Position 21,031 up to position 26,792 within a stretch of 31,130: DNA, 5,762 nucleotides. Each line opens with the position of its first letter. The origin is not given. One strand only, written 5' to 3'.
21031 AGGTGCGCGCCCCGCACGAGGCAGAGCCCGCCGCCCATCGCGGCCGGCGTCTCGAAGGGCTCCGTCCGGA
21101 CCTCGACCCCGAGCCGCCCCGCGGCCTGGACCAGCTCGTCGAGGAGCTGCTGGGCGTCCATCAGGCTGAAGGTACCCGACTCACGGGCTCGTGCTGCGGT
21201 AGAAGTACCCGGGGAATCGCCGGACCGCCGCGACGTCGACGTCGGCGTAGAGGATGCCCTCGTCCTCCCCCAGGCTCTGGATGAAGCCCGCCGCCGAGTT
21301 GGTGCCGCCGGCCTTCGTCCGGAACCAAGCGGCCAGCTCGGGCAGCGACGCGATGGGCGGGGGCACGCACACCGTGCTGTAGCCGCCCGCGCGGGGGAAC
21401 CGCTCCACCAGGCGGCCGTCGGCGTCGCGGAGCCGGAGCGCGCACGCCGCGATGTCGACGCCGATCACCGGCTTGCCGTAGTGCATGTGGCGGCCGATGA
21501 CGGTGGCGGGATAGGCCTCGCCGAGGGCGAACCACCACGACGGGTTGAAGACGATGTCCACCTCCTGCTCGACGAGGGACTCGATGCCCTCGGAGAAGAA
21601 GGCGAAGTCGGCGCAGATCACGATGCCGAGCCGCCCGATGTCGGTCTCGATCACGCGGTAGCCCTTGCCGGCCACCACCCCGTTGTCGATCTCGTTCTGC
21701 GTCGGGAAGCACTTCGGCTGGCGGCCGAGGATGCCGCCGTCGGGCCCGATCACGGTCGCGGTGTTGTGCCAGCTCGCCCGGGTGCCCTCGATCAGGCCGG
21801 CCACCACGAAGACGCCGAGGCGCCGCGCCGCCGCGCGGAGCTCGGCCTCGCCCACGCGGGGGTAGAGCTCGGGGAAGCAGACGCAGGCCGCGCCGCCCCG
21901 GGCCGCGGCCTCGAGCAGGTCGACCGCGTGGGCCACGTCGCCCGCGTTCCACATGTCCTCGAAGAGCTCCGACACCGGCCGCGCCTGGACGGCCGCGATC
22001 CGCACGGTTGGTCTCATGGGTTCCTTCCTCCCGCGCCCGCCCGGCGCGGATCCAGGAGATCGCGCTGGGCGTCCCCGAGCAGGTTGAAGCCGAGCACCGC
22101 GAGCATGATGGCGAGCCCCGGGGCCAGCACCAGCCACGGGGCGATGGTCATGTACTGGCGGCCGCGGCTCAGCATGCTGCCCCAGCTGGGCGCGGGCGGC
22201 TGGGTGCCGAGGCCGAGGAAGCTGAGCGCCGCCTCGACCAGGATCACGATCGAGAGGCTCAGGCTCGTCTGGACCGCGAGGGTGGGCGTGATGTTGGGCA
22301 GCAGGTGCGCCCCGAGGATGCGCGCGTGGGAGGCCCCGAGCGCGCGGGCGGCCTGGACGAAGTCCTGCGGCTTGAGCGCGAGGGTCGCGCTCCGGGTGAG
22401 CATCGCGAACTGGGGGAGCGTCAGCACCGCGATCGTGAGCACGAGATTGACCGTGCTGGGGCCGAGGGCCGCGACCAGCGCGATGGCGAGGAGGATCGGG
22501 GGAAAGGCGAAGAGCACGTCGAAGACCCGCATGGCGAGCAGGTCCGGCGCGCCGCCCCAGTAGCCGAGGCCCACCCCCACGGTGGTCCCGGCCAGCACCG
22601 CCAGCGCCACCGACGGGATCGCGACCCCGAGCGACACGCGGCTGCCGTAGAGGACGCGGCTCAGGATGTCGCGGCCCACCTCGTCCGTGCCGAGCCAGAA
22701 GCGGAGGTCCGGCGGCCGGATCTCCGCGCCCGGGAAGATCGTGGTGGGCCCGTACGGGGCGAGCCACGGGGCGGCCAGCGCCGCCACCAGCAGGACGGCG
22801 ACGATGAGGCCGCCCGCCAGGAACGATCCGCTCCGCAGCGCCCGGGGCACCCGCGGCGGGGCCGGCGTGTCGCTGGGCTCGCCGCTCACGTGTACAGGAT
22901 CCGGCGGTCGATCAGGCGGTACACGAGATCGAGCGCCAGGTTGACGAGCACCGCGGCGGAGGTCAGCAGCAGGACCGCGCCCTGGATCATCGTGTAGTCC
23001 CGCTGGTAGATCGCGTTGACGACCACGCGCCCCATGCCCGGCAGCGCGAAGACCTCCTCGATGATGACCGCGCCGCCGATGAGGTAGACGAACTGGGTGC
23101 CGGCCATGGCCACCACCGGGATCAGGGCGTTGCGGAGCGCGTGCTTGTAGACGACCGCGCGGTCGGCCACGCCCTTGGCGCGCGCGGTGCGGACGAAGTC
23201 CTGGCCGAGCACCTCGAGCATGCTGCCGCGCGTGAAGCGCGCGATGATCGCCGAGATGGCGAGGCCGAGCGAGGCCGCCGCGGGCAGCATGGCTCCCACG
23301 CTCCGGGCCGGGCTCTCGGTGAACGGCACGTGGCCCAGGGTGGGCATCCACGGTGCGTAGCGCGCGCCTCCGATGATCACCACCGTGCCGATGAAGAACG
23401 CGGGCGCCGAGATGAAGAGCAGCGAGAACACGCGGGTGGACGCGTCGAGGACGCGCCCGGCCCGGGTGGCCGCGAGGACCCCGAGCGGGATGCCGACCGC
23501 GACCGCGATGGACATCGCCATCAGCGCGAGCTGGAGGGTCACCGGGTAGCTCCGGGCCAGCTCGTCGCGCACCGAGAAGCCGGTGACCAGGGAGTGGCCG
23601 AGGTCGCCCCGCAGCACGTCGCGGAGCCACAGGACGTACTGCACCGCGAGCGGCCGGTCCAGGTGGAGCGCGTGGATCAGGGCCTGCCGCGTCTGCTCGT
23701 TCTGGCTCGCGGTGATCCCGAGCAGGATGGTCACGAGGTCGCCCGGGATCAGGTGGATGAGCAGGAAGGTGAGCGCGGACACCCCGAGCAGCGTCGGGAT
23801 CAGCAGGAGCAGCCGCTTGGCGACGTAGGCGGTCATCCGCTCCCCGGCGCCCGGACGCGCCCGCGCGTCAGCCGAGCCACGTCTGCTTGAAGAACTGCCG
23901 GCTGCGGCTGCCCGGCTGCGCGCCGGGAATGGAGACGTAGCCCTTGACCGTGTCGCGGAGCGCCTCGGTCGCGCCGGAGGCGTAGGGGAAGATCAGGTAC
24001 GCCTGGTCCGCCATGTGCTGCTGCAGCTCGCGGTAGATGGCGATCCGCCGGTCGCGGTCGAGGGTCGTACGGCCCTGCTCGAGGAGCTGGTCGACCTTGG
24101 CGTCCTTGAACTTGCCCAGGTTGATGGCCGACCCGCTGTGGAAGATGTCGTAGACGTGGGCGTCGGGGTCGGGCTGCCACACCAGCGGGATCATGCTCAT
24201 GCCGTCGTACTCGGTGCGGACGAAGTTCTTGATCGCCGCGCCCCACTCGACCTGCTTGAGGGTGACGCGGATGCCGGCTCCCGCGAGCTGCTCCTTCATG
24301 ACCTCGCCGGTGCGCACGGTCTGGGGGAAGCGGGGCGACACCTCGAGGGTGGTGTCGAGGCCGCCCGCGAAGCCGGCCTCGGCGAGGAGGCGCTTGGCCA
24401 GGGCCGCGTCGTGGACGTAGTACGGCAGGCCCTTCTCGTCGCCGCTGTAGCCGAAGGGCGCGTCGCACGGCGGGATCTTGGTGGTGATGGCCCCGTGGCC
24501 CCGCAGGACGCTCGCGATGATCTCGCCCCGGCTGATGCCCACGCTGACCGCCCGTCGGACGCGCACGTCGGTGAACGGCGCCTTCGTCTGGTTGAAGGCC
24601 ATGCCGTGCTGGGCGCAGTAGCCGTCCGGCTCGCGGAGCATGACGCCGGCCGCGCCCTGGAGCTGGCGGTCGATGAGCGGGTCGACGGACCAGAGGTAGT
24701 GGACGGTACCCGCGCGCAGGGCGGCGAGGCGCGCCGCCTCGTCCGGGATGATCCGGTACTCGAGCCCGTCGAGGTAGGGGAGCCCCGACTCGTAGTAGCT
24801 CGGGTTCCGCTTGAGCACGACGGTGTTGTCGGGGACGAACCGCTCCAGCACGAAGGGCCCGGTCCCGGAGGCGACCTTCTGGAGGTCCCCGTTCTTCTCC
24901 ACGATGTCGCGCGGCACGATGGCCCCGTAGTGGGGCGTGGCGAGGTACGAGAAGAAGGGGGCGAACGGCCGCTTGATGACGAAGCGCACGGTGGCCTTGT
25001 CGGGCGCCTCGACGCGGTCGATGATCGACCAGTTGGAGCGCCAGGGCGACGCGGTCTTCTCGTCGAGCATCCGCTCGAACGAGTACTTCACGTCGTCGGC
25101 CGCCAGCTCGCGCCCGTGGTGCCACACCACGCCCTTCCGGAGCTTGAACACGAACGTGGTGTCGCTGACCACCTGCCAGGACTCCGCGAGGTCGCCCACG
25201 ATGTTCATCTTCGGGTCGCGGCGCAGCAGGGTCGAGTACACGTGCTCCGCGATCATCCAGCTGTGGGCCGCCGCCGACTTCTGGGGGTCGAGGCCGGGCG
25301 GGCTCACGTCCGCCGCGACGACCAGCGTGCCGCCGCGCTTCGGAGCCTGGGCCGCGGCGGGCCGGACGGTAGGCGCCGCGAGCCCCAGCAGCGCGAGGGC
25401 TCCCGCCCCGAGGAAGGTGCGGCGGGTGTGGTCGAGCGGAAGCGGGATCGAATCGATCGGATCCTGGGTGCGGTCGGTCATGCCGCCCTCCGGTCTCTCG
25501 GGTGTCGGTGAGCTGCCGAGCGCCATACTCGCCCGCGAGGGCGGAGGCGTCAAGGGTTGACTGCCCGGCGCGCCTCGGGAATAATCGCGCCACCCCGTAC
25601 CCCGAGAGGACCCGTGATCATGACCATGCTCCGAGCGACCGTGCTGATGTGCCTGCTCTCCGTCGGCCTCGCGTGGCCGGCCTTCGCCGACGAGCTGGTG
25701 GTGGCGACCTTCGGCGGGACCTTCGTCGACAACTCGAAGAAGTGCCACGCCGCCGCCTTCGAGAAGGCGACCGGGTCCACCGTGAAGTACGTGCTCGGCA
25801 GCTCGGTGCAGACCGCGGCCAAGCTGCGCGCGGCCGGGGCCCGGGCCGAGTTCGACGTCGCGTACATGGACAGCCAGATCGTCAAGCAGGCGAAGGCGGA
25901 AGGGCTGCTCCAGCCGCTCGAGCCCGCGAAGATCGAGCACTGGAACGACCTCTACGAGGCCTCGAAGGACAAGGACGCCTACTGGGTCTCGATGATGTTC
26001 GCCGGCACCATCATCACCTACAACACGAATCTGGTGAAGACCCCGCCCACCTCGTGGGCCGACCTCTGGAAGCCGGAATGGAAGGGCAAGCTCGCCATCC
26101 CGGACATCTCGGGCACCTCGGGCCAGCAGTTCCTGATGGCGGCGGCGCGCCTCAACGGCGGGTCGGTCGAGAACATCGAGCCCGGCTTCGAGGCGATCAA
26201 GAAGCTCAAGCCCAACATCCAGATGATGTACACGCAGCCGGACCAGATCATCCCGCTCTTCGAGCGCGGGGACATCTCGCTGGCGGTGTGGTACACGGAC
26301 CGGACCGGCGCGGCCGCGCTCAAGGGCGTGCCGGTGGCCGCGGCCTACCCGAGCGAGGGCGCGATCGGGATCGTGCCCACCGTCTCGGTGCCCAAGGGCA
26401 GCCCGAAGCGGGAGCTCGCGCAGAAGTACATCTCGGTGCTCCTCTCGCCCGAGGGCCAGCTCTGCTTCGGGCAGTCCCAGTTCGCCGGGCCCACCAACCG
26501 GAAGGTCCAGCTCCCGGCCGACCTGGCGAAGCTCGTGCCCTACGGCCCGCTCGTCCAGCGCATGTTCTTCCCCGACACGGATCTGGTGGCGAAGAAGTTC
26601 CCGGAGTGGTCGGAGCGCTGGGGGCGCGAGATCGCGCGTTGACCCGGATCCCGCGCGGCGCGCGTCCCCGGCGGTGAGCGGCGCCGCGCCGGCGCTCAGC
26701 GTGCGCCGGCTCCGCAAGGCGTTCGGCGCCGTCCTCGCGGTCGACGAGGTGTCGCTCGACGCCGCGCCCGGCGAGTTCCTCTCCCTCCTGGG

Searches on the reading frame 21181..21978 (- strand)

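Call 10: search_protein_families(library=pfam, proteins=[window:21181-21978:-], max_evalue=0.001)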
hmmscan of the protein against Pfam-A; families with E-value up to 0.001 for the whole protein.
window:21181-21978:- (265 aa): 1 family
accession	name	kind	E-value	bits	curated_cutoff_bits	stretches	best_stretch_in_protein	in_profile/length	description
PF00795.27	CN_hydrolase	-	8.9e-15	55.1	23.2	1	14-155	17-193/256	Carbon-nitrogen hydrolase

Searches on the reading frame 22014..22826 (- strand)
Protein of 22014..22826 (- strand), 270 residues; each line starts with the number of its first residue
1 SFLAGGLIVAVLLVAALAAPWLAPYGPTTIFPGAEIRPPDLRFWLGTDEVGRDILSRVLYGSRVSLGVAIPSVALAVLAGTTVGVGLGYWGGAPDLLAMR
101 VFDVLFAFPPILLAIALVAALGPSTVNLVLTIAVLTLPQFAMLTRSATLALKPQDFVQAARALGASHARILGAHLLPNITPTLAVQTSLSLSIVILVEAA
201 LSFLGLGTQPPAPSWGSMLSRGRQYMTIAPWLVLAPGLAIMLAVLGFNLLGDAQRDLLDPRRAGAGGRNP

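Call 11: search_protein_families(library=pfam, proteins=[window:22014-22826:-], max_evalue=0.001)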
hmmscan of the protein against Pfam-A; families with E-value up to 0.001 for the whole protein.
window:22014-22826:- (270 aa): 2 families
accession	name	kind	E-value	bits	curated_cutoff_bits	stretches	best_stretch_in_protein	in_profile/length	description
PF00528.27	BPD_transp_1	-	6.1e-30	104.8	26.4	1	80-262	1-182/184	Binding-protein-dependent transport system inner membrane component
PF12911.12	OppC_N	-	2.5e-05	24.5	23.9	1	2-38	16-52/53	N-terminal TM domain of oligopeptide transport permease C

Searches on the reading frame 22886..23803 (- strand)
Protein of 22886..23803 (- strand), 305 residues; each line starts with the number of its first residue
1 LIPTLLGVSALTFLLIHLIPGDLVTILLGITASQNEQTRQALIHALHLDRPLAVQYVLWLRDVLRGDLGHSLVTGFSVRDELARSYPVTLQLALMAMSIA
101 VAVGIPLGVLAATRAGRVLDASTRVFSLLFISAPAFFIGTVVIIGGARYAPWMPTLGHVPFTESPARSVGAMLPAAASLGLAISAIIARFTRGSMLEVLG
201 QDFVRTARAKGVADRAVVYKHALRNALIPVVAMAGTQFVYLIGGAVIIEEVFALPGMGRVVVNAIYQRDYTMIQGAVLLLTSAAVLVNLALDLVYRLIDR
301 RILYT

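Call 11: search_protein_families(library=pfam, proteins=[window:22886-23803:-], max_evalue=0.001)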
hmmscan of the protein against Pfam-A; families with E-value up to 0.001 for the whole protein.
window:22886-23803:- (305 aa): 2 families
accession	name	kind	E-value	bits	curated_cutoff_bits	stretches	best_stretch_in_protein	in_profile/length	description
PF00528.27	BPD_transp_1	-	2.6e-35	122.2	26.4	1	104-302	1-182/184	Binding-protein-dependent transport system inner membrane component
PF19300.4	BPD_transp_1_N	-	3.7e-07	30.8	23.8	1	4-71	15-92/114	Binding-prot-dependent transport system membrane comp, N-term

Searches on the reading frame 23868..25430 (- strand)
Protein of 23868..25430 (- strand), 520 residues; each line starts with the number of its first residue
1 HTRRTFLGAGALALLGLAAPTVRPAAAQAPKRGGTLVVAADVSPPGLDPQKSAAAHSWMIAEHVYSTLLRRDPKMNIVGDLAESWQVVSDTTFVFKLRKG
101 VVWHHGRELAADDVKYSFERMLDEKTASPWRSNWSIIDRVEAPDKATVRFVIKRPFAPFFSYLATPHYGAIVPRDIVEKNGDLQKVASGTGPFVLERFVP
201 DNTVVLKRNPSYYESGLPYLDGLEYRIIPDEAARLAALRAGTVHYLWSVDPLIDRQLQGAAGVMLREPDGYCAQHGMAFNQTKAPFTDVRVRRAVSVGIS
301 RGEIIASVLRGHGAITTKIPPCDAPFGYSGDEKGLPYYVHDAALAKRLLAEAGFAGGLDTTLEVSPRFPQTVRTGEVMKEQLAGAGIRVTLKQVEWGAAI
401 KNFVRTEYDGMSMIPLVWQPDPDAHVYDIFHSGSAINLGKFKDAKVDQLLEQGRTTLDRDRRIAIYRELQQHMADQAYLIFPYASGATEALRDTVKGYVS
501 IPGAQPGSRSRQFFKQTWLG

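Call 11: search_protein_families(library=pfam, proteins=[window:23868-25430:-], max_evalue=0.001)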
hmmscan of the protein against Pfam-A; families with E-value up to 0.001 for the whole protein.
window:23868-25430:- (520 aa): 1 family
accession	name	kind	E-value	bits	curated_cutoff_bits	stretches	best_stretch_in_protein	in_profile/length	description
PF00496.27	SBP_bac_5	-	8.6e-81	272.3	32.4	1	77-434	2-365/368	Bacterial extracellular solute-binding proteins, family 5 Middle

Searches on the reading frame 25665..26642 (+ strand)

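Call 11: search_protein_families(library=pfam, proteins=[window:25665-26642:+], max_evalue=0.001)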
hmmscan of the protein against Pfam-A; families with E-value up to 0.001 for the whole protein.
window:25665-26642:+ (325 aa): 4 families
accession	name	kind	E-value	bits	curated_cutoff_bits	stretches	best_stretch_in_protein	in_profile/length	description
PF13416.11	SBP_bac_8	-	1.2e-33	117.6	27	1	29-289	3-273/279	Bacterial extracellular solute-binding protein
PF13343.11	SBP_bac_6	-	2e-28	100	24.6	1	67-283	15-226/245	Bacterial extracellular solute-binding protein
PF13531.11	SBP_bac_11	-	3e-22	79.9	25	1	29-268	17-221/227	Bacterial extracellular solute-binding protein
PF01547.30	SBP_bac_1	-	3.9e-22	80.1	26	1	29-265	14-306/307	Bacterial extracellular solute-binding protein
